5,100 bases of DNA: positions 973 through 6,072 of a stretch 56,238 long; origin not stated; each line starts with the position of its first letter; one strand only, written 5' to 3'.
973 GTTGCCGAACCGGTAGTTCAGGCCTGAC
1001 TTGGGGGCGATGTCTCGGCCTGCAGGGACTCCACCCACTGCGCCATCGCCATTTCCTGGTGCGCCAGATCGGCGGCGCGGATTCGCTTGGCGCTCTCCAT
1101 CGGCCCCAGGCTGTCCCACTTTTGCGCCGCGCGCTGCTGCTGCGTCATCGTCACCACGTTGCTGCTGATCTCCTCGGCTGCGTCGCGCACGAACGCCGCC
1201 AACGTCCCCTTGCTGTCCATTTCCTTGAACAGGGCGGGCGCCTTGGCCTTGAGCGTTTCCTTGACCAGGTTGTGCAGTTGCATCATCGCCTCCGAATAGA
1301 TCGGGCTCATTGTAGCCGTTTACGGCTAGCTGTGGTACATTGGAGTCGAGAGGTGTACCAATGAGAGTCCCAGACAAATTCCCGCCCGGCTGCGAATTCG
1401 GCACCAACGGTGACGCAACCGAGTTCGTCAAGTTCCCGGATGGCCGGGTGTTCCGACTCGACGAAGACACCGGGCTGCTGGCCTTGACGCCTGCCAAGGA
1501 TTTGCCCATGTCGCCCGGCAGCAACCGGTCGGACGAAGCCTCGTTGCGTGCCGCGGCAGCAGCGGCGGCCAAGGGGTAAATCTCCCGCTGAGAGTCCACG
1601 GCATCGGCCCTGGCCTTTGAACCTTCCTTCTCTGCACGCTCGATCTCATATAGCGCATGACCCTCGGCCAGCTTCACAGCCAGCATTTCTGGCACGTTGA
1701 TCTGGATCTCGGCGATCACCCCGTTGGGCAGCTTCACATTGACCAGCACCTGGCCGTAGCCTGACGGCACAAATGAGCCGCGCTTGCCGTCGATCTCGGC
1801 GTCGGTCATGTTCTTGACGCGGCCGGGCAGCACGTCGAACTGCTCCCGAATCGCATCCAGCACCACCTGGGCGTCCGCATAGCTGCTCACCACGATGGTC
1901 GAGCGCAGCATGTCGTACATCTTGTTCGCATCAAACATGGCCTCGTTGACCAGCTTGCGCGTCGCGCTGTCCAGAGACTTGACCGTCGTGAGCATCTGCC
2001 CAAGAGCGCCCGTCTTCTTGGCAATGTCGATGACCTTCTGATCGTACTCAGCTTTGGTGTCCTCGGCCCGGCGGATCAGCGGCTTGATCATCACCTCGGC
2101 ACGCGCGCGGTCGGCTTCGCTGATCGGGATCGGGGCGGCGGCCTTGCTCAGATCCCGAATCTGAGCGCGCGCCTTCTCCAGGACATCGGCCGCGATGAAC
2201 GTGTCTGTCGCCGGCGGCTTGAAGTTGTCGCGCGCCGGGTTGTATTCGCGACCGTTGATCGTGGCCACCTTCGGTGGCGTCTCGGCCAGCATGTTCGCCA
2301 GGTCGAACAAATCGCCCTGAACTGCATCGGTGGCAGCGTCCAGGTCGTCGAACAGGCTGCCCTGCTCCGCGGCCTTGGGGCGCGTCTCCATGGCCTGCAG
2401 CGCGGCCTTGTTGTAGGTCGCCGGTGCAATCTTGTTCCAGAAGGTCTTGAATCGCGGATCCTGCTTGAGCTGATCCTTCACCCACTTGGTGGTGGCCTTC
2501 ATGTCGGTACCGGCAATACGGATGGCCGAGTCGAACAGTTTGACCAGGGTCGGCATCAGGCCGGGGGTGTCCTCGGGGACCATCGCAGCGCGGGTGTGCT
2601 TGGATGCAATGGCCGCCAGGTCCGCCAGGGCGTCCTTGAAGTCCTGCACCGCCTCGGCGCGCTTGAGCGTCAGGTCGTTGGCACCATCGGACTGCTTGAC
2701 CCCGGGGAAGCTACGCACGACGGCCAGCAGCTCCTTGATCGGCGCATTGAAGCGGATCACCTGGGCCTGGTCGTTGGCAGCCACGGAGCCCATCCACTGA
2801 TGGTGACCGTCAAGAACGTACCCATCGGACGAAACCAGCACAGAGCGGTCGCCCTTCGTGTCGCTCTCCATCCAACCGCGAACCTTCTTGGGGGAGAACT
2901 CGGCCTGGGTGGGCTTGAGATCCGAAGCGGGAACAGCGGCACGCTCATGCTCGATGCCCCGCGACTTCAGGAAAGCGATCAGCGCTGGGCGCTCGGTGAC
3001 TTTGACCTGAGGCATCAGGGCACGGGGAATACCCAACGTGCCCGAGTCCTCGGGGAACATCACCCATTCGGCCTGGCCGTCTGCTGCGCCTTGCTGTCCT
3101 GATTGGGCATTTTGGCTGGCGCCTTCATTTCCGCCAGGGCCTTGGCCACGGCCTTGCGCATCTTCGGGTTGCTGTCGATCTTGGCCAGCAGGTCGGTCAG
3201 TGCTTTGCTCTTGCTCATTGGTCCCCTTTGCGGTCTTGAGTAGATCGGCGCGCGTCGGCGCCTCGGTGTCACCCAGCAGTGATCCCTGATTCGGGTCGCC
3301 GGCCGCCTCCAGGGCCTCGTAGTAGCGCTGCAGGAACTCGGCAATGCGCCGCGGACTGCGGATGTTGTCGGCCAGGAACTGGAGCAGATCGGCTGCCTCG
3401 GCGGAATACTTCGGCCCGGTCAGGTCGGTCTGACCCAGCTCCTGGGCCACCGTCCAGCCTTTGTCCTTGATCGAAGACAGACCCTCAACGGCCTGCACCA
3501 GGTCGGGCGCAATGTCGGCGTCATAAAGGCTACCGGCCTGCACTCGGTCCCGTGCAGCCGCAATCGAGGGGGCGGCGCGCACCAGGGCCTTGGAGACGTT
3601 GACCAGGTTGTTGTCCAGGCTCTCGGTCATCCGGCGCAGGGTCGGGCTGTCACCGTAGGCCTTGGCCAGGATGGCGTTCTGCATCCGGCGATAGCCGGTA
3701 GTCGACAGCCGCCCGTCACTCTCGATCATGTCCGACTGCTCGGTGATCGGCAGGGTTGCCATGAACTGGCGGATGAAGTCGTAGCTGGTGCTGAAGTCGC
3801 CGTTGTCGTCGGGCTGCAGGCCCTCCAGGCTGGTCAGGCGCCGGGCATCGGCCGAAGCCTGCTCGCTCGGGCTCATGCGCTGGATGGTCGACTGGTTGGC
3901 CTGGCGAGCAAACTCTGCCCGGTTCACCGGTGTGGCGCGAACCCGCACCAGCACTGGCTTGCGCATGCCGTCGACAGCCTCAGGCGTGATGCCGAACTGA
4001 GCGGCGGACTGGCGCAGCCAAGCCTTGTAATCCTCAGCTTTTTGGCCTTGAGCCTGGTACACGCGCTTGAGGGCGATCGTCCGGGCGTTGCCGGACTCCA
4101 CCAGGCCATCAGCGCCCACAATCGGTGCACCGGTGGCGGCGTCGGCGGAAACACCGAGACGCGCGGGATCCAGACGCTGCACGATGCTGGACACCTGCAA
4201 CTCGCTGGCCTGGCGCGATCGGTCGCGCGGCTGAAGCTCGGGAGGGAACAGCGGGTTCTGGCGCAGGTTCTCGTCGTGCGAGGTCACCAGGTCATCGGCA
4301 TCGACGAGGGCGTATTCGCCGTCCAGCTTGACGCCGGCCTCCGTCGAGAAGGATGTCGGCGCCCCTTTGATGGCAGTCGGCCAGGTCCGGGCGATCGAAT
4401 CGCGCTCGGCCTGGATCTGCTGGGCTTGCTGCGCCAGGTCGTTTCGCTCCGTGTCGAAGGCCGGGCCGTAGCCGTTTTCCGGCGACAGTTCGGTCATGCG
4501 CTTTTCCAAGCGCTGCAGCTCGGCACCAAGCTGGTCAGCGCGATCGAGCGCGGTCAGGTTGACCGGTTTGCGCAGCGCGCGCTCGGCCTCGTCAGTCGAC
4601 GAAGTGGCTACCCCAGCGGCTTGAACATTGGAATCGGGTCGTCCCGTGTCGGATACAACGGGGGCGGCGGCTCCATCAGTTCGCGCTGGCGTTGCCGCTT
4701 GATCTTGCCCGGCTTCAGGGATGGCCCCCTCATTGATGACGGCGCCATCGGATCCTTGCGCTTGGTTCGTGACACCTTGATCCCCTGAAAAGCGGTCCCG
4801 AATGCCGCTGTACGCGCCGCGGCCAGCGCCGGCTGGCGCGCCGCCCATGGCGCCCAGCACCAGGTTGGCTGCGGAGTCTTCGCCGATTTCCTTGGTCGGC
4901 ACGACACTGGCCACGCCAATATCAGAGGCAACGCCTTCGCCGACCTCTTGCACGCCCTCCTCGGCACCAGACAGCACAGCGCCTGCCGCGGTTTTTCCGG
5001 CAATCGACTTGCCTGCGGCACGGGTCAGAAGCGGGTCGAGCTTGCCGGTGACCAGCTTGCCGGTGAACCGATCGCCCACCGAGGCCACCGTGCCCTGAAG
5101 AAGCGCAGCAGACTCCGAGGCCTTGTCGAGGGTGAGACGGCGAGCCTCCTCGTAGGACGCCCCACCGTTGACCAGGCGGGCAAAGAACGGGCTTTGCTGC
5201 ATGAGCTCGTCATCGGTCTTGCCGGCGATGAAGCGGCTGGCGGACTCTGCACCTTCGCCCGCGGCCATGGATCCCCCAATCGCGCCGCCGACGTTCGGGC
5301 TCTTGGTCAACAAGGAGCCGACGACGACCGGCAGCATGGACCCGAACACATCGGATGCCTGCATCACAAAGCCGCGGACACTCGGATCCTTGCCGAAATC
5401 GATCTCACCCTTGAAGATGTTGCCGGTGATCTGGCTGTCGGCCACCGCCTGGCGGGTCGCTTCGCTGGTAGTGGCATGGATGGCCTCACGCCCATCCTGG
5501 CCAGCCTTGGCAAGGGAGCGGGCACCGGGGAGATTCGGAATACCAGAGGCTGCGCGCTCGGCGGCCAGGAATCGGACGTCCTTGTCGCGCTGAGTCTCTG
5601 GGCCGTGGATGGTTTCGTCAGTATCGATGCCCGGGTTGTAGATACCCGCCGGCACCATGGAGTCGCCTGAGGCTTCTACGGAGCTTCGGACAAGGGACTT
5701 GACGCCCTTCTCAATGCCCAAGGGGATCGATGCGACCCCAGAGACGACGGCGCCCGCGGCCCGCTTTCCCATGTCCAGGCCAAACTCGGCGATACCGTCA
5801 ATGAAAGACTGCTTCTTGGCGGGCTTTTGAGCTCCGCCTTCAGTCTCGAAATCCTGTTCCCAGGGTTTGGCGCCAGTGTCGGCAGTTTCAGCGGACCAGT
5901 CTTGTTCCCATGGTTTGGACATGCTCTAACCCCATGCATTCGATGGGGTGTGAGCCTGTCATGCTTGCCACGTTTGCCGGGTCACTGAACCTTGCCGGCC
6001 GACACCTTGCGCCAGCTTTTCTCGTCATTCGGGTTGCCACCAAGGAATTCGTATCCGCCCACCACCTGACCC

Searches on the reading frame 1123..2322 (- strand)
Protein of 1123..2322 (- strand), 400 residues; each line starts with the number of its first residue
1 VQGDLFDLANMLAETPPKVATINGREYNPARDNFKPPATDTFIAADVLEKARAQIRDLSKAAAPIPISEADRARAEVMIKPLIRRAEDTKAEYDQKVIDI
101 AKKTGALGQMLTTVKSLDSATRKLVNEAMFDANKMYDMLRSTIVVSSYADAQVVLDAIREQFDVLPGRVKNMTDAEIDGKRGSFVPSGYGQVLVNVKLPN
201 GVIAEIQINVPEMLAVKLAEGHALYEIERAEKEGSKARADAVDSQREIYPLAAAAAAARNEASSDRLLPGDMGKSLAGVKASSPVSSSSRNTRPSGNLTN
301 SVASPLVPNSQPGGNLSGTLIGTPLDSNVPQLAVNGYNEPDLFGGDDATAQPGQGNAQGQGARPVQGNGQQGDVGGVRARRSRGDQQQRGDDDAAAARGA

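Call 7: search_protein_families(library=pfam, max_evalue=0.01, proteins=[window:1123-2322:-])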
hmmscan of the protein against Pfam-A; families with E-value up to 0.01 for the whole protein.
seq(400 aa): 1 family
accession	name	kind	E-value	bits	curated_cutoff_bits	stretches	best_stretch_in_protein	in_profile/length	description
PF04607.23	RelA_SpoT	-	3.8e-06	27.6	27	1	114-220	3-103/113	Region found in RelA / SpoT proteins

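Call 9: search_protein_families(library=phrogs, max_evalue=0.001, proteins=[window:1123-2322:-])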
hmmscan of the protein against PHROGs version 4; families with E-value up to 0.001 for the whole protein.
window:1123-2322:- (400 aa): 1 family
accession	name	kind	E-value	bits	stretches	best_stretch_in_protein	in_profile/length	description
phrog_7625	-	head and packaging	0.00013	22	1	72-242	321-481/504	head morphogenesis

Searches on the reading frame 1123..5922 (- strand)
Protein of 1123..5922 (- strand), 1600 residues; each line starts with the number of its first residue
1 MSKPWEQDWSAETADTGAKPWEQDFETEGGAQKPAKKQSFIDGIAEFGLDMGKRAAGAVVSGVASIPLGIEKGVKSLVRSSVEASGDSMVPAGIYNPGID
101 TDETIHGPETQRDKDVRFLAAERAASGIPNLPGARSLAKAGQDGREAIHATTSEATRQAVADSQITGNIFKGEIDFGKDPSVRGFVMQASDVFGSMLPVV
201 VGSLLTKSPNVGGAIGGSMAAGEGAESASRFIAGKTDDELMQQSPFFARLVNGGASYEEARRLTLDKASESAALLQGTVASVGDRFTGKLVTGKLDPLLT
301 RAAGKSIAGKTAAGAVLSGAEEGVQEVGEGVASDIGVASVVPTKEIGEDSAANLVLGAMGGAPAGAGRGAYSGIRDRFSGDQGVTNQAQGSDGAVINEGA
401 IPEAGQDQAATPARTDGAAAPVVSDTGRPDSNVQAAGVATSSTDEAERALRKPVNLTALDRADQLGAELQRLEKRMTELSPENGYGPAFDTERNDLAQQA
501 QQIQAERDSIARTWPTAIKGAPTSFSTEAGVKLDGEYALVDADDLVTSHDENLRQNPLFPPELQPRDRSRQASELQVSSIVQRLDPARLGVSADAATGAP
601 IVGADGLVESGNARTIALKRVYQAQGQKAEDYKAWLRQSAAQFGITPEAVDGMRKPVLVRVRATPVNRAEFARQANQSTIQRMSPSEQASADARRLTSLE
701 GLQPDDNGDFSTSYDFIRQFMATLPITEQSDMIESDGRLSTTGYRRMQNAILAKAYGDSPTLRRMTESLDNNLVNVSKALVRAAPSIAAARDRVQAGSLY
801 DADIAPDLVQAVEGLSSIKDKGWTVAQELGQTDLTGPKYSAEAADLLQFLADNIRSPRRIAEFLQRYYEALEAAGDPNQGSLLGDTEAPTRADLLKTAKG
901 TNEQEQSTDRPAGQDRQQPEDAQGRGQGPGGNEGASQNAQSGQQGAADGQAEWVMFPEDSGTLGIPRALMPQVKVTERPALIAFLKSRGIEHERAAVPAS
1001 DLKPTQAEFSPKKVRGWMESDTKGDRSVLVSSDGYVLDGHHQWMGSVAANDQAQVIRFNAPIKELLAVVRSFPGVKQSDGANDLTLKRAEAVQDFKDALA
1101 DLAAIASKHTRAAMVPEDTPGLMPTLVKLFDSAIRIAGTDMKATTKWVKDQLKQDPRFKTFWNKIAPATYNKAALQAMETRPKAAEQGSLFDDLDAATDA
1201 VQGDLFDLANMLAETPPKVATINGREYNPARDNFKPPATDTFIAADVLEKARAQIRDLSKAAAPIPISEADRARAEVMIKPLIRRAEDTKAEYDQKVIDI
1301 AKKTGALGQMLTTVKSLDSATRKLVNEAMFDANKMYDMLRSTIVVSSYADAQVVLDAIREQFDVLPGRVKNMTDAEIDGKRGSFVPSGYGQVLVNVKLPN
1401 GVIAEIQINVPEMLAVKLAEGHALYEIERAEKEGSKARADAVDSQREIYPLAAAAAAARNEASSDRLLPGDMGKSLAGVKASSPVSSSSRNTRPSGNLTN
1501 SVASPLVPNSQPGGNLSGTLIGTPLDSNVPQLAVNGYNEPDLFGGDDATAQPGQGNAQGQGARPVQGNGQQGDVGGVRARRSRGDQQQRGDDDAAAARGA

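Call 12: search_dna_similar(query=window:1123-5922:-, collection=phages, mode=protein, max_rows=30)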
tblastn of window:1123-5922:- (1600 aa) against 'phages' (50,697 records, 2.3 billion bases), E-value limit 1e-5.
Records with a match: 499; places in all: 501; records where one place covers at least 80% of the query: 0.
Best place of each record, by identity: <60% 499.
By first word of the organism name: Salmonella 164; Vibrio 62; Escherichia 46; Klebsiella 45; Pseudomonas 39; Ralstonia 27; Aeromonas 22; Dickeya 19; Stenotrophomonas 16; Burkholderia 10; and 19 more.
By host as written in the record: - 111; Salmonella enterica 26; Salmonella enterica subsp. enterica serovar Enteritidis PT1 21; Pseudomonas aeruginosa 19; Klebsiella pneumoniae 19; Escherichia coli 14; Salmonella enterica subsp. enterica serovar Typhimurium 14; Stenotrophomonas maltophilia 12; and 133 more.
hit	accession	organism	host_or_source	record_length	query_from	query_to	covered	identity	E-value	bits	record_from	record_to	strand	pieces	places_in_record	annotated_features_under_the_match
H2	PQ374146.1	Acinetobacter phage TPWB-05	Acinetobacter sp.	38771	530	886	22%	40.9%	3e-63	246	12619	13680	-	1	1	hypothetical protein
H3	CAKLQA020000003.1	Acinetobacter phage MD-2021a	not known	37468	530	886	22%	39.0%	4e-62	242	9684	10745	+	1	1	phage protein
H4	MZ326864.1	Alcaligenes phage Piluca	Alcaligenes faecalis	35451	530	886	22%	39.0%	5e-62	241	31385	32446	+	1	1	tail protein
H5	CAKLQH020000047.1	Acinetobacter phage MD-2021a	not known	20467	530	886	22%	38.7%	3e-60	236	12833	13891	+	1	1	phage protein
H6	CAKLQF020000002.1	Acinetobacter phage MD-2021a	not known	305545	530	886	22%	38.7%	3e-60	236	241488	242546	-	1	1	phage protein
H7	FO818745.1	Escherichia phage RCS47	Escherichia coli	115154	520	885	23%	37.1%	3e-44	183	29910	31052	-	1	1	conserved protein of unknown function, DdrB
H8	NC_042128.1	Escherichia phage RCS47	Escherichia coli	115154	520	885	23%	37.1%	3e-44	183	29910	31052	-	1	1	conserved protein of unknown function, DdrB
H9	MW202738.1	Caudoviricetes sp.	Manatee Spring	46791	515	895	24%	34.9%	5e-53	212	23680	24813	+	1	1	crystallin beta/gamma motif-containing protein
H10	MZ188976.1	Cronobacter phage JK004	Cronobacter sakazakii ATCC 29544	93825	527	907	24%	34.6%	3e-44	183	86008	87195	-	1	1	hypothetical protein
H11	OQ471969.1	Acinetobacter phage vB_AbaM_ABMM1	Acinetobacter baumannii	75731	518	899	24%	34.3%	4e-45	186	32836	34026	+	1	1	hypothetical protein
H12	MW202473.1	Caudoviricetes sp.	Manatee Spring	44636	531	895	23%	35.1%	6e-48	195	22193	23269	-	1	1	crystallin beta/gamma motif-containing protein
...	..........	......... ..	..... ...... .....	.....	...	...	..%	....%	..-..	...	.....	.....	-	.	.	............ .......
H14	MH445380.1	Escherichia phage P1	Escherichia coli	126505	520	885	23%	34.9%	2e-44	184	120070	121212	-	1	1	hypothetical protein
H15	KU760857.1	Salmonella phage SJ46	Salmonella enterica subsp. enterica ...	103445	520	885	23%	34.9%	2e-44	184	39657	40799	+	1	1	hypothetical protein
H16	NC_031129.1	Salmonella phage SJ46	Salmonella enterica subsp. enterica ...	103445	520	885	23%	34.9%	2e-44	184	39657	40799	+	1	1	hypothetical protein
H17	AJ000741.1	Escherichia phage P1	E. coli K12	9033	520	885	23%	34.9%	3e-44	183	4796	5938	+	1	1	hypothetical protein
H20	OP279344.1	Escherichia phage P1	Escherichia coli strain MG1655 Z1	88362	520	885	23%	34.9%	4e-44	183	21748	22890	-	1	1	ddrB: DdrB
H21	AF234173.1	Escherichia phage P1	-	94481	520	885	23%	34.9%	4e-44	183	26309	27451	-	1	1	99 pct identical (1 gap) to fragment of P1 sequence deposited as ... | ddrB: DdrB | iddB: IddB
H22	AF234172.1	Escherichia phage P1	-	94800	520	885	23%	34.9%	4e-44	183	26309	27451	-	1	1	99 pct identical (1 gap) to fragment of P1 sequence deposited as ... | ddrB: DdrB | iddB: IddB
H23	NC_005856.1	Escherichia phage P1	Escherichia coli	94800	520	885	23%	34.9%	4e-44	183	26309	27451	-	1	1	99 pct identical (1 gap) to fragment of P1 sequence deposited as ... | ddrB: DdrB | iddB: IddB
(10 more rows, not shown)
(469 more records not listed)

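Call 17: search_solved_structures(query=window:1123-5922:-, max_evalue=1, show_alignments=3)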
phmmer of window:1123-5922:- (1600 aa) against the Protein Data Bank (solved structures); distinct sequences matched with E-value up to 1: 0.

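Call 68: get_annotated_region(hit=H23, flank=3000)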
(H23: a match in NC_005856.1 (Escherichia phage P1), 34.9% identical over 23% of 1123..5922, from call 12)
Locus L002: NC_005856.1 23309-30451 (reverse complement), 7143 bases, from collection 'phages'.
description: Enterobacteria phage P1, complete genome.
organism: Escherichia phage P1 (NCBI taxid 2886926)
taxonomy: Viruses; Duplodnaviria; Heunggongvirae; Uroviricota; Caudoviricetes; Punavirus; Punavirus P1
host: Escherichia coli; source: -; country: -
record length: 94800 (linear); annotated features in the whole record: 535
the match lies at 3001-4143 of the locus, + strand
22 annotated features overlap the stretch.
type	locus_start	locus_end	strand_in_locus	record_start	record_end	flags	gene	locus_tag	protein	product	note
misc_feature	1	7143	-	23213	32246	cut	-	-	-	-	99 pct identical (1 gap) to fragment of P1 sequence deposited as locus BPAJ7641 in GenBank Accession Number AJ000741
misc_feature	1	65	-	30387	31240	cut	-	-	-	-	99 pct identical (0 gaps) to fragment of P1 sequence deposited as locus BACP1LYD in GenBank Accession Number X87674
CDS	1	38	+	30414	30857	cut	lydB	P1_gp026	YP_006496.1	lysis determining protein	lysis determinant, LydA antagonist; 100 pct identical to previously predicted product of lydB of P1 PID:g1360848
CDS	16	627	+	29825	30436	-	hdf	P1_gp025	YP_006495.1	Hdf-like antirestriction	unknown protein function; 100 pct identical to previously identified hypothetical protein product of orfIII in lydA ...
CDS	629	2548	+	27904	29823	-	darA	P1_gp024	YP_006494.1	released from the phage upon host infection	defense against restriction; internal head protein that is proteolytically processed during head maturation; region of ...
misc_feature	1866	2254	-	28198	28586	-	-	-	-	-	95 pct identical (17 gaps) to locus ATMET11 in GenBank Accession Number X77335 at nt 6544..6932 [the part of ATMET11 ...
CDS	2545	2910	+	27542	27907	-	ddrA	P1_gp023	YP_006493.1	DdrA-like anti-restriction protein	unknown protein function; 100 pct identical to previously identified 121 aa long hypothetical protein product of P1 ...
CDS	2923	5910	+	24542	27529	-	ddrB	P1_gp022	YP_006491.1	DdrB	unknown protein function; possible metallopeptidase; region of aa 1..690 100 pct identical with region of aa 1..690 of ...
CDS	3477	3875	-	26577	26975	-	iddB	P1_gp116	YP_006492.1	IddB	unknown protein function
CDS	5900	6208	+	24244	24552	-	hxr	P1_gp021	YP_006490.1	Hxr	possible repressor; homolog of Xre; region of aa 23-80 28 pct identical to region of aa 2-80 of Xre phage repressor of ...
CDS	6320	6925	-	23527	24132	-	isaB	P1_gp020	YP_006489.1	IsaB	unknown protein function; product 100 pct identical to previously identified hypothetical protein of P1 PID:g2462947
regulatory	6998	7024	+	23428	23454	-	-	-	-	promoter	predicted sigma 70 promoter Pins, perhaps can drive expression of insA and insB; located outside of IS1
regulatory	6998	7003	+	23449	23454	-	-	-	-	minus_35_signal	Pins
regulatory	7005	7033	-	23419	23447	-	-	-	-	promoter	predicted sigma 70 promoter PisaB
regulatory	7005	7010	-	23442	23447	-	-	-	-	minus_10_signal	PisaB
CDS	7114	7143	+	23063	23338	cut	insA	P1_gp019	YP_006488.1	transposase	IS1 transposition protein InsA; 100 pct identical to gp:ECAE000134_6 [IS1 protein InsA]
misc_feature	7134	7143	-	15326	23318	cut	-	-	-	-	99 pct identical (15 gaps) to fragment of P1 sequence deposited as locus AF125376.2 in GenBank Accession Number AF125376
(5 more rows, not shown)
